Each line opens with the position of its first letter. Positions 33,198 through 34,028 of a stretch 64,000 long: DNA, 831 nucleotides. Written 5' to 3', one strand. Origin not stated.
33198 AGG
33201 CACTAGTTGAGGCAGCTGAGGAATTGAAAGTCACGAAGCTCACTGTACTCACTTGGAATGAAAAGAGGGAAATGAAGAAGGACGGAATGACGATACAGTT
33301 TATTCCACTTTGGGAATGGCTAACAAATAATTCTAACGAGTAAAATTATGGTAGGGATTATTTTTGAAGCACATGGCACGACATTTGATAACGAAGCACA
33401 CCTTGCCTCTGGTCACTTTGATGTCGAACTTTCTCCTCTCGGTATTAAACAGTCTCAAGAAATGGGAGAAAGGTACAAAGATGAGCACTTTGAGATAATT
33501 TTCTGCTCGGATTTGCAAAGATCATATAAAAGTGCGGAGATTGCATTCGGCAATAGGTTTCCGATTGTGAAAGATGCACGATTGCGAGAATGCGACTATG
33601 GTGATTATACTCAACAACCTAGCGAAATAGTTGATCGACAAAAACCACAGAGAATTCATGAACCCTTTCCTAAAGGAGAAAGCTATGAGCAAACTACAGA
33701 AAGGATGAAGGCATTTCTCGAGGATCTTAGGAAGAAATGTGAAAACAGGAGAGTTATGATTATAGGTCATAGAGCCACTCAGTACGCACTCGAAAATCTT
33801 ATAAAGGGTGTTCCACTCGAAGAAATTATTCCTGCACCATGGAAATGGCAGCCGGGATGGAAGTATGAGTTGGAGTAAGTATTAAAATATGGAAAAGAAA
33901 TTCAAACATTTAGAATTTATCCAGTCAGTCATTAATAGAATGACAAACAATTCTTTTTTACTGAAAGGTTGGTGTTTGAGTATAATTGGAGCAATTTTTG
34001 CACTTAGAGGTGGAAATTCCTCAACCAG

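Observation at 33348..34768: Compact three-gene module: histidine phosphatase, small 3-TM protein, ThsB-like TIR protein (candidate minimal TIR signalling defence system)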

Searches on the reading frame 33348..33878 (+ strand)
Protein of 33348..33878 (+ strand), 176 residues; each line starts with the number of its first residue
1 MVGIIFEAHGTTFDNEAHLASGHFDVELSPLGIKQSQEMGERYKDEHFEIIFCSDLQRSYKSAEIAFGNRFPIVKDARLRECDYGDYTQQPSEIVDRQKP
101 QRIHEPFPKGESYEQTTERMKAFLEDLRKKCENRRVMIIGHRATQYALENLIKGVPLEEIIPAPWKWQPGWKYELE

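Call 3: search_protein_families(library=pfam, proteins=[window:33348-33878:+], max_evalue=1)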
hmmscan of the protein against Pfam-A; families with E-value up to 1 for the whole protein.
window:33348-33878:+ (176 aa): 1 family
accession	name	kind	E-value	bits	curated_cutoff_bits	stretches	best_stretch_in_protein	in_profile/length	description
PF00300.27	His_Phos_1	-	6.1e-33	114.6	21.7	1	9-160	6-166/194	Histidine phosphatase superfamily (branch 1)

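Call 4: search_protein_families(library=padloc, proteins=[window:33348-33878:+], max_evalue=1)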
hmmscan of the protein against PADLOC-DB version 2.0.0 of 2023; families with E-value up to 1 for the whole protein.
window:33348-33878:+ (176 aa): 0 families

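Call 5: search_protein_families(library=ncbifam, proteins=[window:33348-33878:+], max_evalue=1)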
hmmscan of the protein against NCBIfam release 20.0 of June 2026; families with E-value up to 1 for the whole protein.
window:33348-33878:+ (176 aa): 20 families
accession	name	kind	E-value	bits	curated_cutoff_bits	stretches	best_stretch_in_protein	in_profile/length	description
TIGR03162.1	ribazole_cobC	equivalog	2e-23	82.7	162.9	1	9-161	6-164/176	alpha-ribazole phosphatase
NF045917.1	PhserinePhPspA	equivalog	8.7e-18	64.8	350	1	1-147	1-156/211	phosphoserine phosphatase PspA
NF011580.0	PRK15004.1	equivalog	9.3e-15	55.2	250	1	8-143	7-151/203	adenosylcobalamin/alpha-ribazole phosphatase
NF002901.0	PRK03482.1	equivalog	1e-12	48.1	261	1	5-156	5-165/215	2,3-diphosphoglycerate-dependent phosphoglycerate mutase GpmB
NF005567.0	PRK07238.1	equivalog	1.3e-11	44.5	326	1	8-141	184-326/378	bifunctional RNase H/acid phosphatase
NF009994.0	PRK13463.1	equivalog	2.5e-11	43.7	277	1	6-165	7-175/203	phosphoserine phosphatase 1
TIGR03848.1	MSMEG_4193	subfamily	8.9e-11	41.6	203.85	1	4-133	2-139/204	MSMEG_4193 family putative phosphomutase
NF038349.1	dPGM_arch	equivalog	9.4e-11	41.9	225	1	4-142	1-138/194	2,3-diphosphoglycerate-dependent phosphoglycerate mutase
NF010716.0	PRK14118.1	equivalog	1.5e-09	37.5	409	2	4-87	3-92/227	2,3-diphosphoglycerate-dependent phosphoglycerate mutase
TIGR01258.1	pgm_1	subfamily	3.4e-09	36.5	81.7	2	7-88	6-93/245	2,3-bisphosphoglycerate-dependent phosphoglycerate mutase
NF002217.0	PRK01112.1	equivalog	9.2e-09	35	320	1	1-69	1-69/228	2,3-bisphosphoglycerate-dependent phosphoglycerate mutase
NF009993.0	PRK13462.1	equivalog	1e-08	35.1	226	1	8-145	12-151/203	acid phosphatase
NF010715.0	PRK14117.1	equivalog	1.7e-08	34.2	421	1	1-90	1-96/230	phosphoglycerate mutase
NF010713.0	PRK14115.1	equivalog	1.2e-07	31.3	305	2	4-86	4-92/248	2,3-diphosphoglycerate-dependent phosphoglycerate mutase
NF010717.0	PRK14119.1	equivalog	3.2e-07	30.2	378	1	3-86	3-92/228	2,3-diphosphoglycerate-dependent phosphoglycerate mutase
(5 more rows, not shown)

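Call 38: find_homologous_proteins(query=window:33348-33878:+)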
Query window:33348-33878:+ (176 aa): 2749 proteins with E <= 0.001 among 2778 candidates; the best 120 are listed.
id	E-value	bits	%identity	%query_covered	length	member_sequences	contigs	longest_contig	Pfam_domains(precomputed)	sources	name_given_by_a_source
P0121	3.1e-107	374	89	100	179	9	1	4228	PF00300.28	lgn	-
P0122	5.6e-105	367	87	99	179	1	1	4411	PF00300.28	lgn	-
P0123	2.5e-104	365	86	99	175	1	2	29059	PF00300.28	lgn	-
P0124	1.5e-100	353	87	99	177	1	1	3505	PF00300.28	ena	-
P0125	5.8e-93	328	79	99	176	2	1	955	PF00300.28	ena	-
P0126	6.4e-93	328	81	100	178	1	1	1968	PF00300.28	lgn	-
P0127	1.0e-90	321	80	99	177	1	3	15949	PF00300.28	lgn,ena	-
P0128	1.5e-89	317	77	100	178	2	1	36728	PF00300.28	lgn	-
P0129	1.9e-89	317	78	100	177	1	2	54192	PF00300.28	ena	-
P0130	2.9e-89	316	77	100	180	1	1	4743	PF00300.28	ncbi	-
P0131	3.9e-89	316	76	99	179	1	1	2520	PF00300.28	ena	-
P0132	5.2e-89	315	77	99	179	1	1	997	PF00300.28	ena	-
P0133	1.4e-88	314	76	99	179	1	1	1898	PF00300.28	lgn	-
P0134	1.4e-88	314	77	99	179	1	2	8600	PF00300.28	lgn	-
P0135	2.1e-88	313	74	100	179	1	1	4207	PF00300.28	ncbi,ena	-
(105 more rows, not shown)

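Call 41: find_encoding_contigs(protein=P0123, flank=6000, max_places=3)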
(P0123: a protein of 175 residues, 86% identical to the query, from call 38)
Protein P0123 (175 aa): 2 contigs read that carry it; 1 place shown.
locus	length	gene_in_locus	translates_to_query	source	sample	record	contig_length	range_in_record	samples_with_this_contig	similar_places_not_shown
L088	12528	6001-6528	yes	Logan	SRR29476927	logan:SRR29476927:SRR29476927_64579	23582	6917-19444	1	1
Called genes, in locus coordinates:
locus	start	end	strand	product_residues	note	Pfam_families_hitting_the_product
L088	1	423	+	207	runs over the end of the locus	PF05135:Phage_connect_1 (faint), PF24163:HCP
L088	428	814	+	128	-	PF04883:HK97-gp10_like (faint)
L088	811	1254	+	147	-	-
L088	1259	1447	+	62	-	-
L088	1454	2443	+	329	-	PF18906:Phage_tube_2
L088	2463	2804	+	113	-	-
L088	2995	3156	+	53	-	-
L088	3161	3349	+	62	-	-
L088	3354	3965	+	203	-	PF01510:Amidase_2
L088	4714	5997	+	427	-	PF13173:AAA_14, PF13635:DUF4143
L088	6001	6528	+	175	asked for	PF00300:His_Phos_1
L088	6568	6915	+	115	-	-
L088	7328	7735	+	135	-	-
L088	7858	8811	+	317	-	-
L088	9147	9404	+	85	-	-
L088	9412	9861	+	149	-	PF02502:LacAB_rpiB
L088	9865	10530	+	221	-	PF00834:Ribul_P_3_epim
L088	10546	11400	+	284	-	PF13292:DXP_synthase_N (weak), PF00456:Transketolase_N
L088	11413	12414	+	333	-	PF02779:Transket_pyr, PF02780:Transketolase_C, PF22613:Transketolase_C_1 (weak)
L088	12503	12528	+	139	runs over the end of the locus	-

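Call 42: find_encoding_contigs(protein=P0129, flank=6000, max_places=3)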
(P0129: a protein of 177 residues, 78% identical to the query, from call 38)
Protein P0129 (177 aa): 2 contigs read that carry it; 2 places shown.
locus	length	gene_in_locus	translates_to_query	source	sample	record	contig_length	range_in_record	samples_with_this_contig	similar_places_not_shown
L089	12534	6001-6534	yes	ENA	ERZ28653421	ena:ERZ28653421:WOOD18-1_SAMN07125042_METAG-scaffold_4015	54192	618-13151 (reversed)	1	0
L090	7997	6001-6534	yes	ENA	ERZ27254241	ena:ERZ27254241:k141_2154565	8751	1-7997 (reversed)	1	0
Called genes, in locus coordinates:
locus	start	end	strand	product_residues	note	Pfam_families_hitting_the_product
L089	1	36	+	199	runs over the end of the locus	-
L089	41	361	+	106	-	-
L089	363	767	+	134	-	-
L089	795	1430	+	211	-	-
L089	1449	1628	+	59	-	-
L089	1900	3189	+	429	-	PF13173:AAA_14, PF13635:DUF4143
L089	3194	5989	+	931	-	PF02463:SMC_N (faint), PF13175:AAA_15 (weak), PF13476:AAA_23, PF13304:AAA_21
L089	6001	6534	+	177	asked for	PF00300:His_Phos_1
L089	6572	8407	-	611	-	-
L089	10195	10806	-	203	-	PF16656:Pur_ac_phosph_N, PF00041:fn3 (weak)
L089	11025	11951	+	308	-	-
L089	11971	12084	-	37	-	-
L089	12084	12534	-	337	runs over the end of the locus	-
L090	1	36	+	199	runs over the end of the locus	-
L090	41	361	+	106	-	-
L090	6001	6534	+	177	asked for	PF00300:His_Phos_1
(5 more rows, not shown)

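Call 45: find_related_loci(query=A2, collection=metagenome_contigs, flank=6000)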
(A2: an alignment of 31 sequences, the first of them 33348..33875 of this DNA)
Query A2 (176 aa) in metagenome_contigs; peptide patterns used: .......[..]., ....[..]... (x = any residue, [..] = any of these).
600 stretches matched a pattern (row limit reached: there are more); 589 encode a relative of the query (tblastn E <= 1e-3); the best 80 are kept; 80 distinct loci.
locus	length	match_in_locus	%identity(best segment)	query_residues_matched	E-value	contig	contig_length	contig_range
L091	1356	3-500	93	10-175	2e-116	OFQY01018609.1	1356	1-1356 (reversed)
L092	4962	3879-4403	77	1-175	2e-94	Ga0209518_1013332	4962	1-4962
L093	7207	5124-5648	73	2-176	2e-90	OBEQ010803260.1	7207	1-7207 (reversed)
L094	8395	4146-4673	72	1-176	2e-89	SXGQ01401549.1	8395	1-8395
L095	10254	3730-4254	72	1-175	2e-89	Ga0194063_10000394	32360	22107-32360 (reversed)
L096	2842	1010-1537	73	1-176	3e-91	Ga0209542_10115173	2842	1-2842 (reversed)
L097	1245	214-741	72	1-176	1e-95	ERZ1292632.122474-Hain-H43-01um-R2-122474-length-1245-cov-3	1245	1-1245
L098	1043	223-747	73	1-175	2e-96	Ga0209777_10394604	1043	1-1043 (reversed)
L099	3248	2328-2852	74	2-176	2e-89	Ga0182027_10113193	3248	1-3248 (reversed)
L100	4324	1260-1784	71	1-175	1e-87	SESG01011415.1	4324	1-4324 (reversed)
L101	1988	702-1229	71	1-176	2e-91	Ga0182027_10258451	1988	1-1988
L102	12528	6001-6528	71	1-176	2e-87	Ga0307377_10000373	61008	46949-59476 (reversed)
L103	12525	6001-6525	73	1-175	1e-86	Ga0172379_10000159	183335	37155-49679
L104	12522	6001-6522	70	2-175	2e-86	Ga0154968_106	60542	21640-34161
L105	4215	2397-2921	71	1-175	2e-86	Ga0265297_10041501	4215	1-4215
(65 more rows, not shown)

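Call 75: find_encoding_contigs(protein=P0121, flank=4000, max_places=3)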
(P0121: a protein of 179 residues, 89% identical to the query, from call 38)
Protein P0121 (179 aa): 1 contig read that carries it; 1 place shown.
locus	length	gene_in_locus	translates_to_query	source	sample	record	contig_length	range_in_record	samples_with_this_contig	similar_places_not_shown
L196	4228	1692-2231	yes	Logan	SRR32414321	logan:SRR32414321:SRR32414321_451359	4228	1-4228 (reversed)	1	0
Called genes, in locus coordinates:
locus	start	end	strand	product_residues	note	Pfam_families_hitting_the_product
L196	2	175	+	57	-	?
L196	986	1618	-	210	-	PF01936:NYN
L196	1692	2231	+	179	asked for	PF00300:His_Phos_1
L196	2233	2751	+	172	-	PF00293:NUDIX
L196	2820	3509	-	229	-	-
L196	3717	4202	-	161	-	-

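Call 76: find_encoding_contigs(protein=P0122, flank=4000, max_places=3)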
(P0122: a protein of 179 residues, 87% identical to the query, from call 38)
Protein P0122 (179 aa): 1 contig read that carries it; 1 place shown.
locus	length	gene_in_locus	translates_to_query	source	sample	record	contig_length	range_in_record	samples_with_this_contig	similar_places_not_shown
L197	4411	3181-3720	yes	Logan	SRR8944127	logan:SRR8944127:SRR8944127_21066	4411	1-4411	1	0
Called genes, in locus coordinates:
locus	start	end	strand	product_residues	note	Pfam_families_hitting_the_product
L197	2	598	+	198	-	?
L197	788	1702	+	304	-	-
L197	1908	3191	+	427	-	PF13173:AAA_14, PF13635:DUF4143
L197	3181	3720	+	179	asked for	PF00300:His_Phos_1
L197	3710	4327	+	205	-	-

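Call 77: find_encoding_contigs(protein=P0124, flank=4000, max_places=3)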
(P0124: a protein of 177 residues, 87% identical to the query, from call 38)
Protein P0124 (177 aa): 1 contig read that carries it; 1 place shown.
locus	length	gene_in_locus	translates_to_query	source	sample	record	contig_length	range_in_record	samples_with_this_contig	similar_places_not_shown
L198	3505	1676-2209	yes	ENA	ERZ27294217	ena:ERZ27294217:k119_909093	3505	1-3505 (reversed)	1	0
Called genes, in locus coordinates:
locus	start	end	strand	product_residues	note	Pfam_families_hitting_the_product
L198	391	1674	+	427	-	PF13173:AAA_14, PF13635:DUF4143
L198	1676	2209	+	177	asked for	PF00300:His_Phos_1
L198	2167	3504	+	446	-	?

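Call 78: search_protein_families(library=padloc, proteins=[L197:3710-4327:+, L198:2167-3504:+, L088:6568-6915:+, L196:2233-2751:+, L089:6572-8407:-, L089:3194-5989:+, L088:4714-5997:+], max_evalue=0.001)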
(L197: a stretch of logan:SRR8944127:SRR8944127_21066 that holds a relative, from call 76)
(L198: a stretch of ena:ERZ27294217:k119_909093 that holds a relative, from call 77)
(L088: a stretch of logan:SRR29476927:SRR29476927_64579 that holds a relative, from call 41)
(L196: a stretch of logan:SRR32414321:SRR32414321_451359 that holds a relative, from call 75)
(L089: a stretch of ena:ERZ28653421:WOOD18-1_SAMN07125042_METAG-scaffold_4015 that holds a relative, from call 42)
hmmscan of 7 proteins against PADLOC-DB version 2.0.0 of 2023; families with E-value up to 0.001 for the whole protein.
L197:3710-4327:+ (205 aa): 0 families

L198:2167-3504:+ (446 aa): 48 families (the best 25 are shown)
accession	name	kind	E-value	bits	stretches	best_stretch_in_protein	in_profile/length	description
PDLC00117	GajB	-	3.8e-43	145.9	1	36-414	17-393/604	UrvD helicase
PDLC03802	RTasHel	-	2.8e-41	140.1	1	37-444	8-380/675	DRT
PDLC00114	GajB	-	1.8e-40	137.1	1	36-437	9-416/635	UrvD helicase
PDLC00132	GajB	-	1.4e-36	124.3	2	234-439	214-420/625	UrvD helicase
PDLC00103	GajB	-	3.2e-34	116.8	1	41-438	23-415/612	UrvD helicase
PDLC00134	GajB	-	1.6e-29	101.3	1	50-440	31-419/431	UrvD helicase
PDLC00127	GajB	-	3.7e-27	93.1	1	36-380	10-348/594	UrvD helicase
PDLC00112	GajB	-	4e-27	93.1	1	35-378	7-352/581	UrvD helicase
PDLC00129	GajB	-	2.1e-26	90.7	2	233-353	225-331/594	UrvD helicase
PDLC00123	GajB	-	3.9e-26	89.8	2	231-404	173-340/540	UrvD helicase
PDLC00130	GajB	-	7.8e-26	88.5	1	36-317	5-289/589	UrvD helicase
PDLC00122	GajB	-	6.8e-24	82.6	1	53-424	22-339/502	UrvD helicase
PDLC00107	GajB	-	4.6e-23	79.7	2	235-429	216-405/587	UrvD helicase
PDLC00121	GajB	-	1e-22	78.5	1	35-400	6-361/565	UrvD helicase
PDLC00119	GajB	-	5.4e-21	73.1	2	230-319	214-301/565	UrvD helicase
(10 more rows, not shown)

L088:6568-6915:+ (115 aa): 0 families

L196:2233-2751:+ (172 aa): 1 family
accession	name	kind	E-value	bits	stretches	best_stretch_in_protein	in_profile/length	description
PDLC04899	PDC-S07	-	2.6e-05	21.9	1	58-93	42-77/135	-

L089:6572-8407:- (611 aa): 0 families

L089:3194-5989:+ (931 aa): 22 families
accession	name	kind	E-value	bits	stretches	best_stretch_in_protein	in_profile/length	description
PDLC02208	Ppl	-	2.3e-41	139.9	3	796-927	764-890/894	-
PDLC02980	AriA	-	1.1e-12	46.5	1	794-871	221-302/304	-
PDLC03859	LmuB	-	1.9e-12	45.2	1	296-872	14-589/611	-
PDLC02979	AriA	-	1.6e-09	36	1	283-619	3-290/373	-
PDLC04135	mad3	-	2.5e-09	35.1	1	284-876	3-332/374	mads_3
PDLC04164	AriA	-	5.9e-08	30.6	1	795-882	156-246/253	-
PDLC02335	AbiLi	-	7.3e-08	29.8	1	280-871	47-240/326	AbiLi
PDLC00098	GajA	-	1.1e-07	29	0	283-324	3-44/534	AAA ATPase domain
PDLC00102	GajA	-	1.2e-07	28.6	1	282-327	2-47/532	AAA ATPase domain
PDLC04213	HEC-02A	-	5.7e-07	27.4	0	283-343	3-52/337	-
PDLC04175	HEC-01A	-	1.6e-06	25.5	0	799-886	237-326/363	-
PDLC00290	PtuA1|PtuA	-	1.1e-05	23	0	285-323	5-43/414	AAA ATPase domain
PDLC03865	LmuB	-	2.2e-05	20.9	1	302-662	30-410/1007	-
PDLC00279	PtuA1|PtuA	-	3.2e-05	21.2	1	281-330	4-53/416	AAA ATPase domain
PDLC02915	ATPase-Toprim_I-B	-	4.7e-05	20.4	1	283-327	3-46/623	-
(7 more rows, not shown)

L088:4714-5997:+ (427 aa): 7 families
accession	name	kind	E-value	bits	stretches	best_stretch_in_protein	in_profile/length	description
PDLC04787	PDC-S01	-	2.7e-100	334.1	1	17-424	6-409/412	-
PDLC04789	PDC-S01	-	2.1e-45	153.4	1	22-359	2-333/375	-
PDLC04790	PDC-S01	-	4.6e-39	132.3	1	17-418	8-418/422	-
PDLC04791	PDC-S01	-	9.2e-25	85.1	2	184-361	158-346/395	-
PDLC04786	PDC-S01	-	3.8e-21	73.3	1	40-360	21-380/439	-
PDLC04792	PDC-S01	-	2.5e-14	50.7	2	310-418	331-428/452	-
PDLC04788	PDC-S01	-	4.5e-11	40.3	1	30-360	10-376/448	-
